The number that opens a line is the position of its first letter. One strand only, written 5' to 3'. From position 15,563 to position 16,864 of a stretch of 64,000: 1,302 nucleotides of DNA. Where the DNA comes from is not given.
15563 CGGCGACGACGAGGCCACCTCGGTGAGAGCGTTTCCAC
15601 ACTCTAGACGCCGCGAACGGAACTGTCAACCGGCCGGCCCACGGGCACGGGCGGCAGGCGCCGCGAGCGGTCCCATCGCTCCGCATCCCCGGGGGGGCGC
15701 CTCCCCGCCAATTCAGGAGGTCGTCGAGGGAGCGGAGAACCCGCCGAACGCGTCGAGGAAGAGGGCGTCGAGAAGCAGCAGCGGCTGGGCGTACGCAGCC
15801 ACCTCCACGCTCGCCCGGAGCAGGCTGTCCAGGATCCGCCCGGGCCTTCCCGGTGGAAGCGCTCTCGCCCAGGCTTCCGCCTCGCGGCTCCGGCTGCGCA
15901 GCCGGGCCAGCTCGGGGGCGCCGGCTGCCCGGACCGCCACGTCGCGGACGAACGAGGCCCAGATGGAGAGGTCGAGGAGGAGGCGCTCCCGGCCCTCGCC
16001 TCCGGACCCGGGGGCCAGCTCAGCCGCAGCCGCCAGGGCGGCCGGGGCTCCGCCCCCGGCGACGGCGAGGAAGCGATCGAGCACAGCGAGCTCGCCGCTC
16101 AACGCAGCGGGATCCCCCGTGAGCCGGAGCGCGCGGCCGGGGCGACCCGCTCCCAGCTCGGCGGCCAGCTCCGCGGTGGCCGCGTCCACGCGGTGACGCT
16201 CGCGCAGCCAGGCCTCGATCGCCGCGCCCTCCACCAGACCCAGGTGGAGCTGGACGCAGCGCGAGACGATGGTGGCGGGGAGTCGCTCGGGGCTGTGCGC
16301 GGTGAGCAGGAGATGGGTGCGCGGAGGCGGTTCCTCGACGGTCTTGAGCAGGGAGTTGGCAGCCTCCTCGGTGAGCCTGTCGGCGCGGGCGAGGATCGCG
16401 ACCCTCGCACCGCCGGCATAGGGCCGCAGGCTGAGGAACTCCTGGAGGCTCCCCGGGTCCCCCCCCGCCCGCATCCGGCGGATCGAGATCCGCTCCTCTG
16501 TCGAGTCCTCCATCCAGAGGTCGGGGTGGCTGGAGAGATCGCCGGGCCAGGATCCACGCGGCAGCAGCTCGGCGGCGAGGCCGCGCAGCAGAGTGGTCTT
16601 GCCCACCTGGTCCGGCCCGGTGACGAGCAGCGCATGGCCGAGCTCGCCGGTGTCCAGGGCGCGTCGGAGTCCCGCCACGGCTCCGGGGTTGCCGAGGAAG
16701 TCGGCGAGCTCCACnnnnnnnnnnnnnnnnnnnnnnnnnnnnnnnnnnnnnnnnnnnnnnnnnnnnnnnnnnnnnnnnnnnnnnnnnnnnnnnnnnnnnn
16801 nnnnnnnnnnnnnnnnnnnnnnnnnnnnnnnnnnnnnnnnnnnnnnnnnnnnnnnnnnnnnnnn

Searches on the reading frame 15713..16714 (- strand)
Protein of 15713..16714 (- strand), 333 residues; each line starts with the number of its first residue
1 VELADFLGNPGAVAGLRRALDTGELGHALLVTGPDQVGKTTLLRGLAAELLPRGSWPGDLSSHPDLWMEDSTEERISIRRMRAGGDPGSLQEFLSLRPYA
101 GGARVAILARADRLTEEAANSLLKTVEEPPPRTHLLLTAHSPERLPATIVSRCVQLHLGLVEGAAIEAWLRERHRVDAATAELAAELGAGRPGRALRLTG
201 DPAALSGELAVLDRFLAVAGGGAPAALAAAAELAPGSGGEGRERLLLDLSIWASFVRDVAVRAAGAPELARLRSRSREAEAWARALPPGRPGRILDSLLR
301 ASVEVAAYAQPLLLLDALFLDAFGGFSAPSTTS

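Call 71: search_protein_families(library=pfam, proteins=[window:15713-16714:-], max_evalue=0.0001)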
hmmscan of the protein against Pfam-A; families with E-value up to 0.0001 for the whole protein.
window:15713-16714:- (333 aa): 1 family
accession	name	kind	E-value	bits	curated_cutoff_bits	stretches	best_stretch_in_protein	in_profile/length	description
PF13177.12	DNA_pol3_delta2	-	1.6e-26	93.7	27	1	10-158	3-157/161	DNA polymerase III, delta subunit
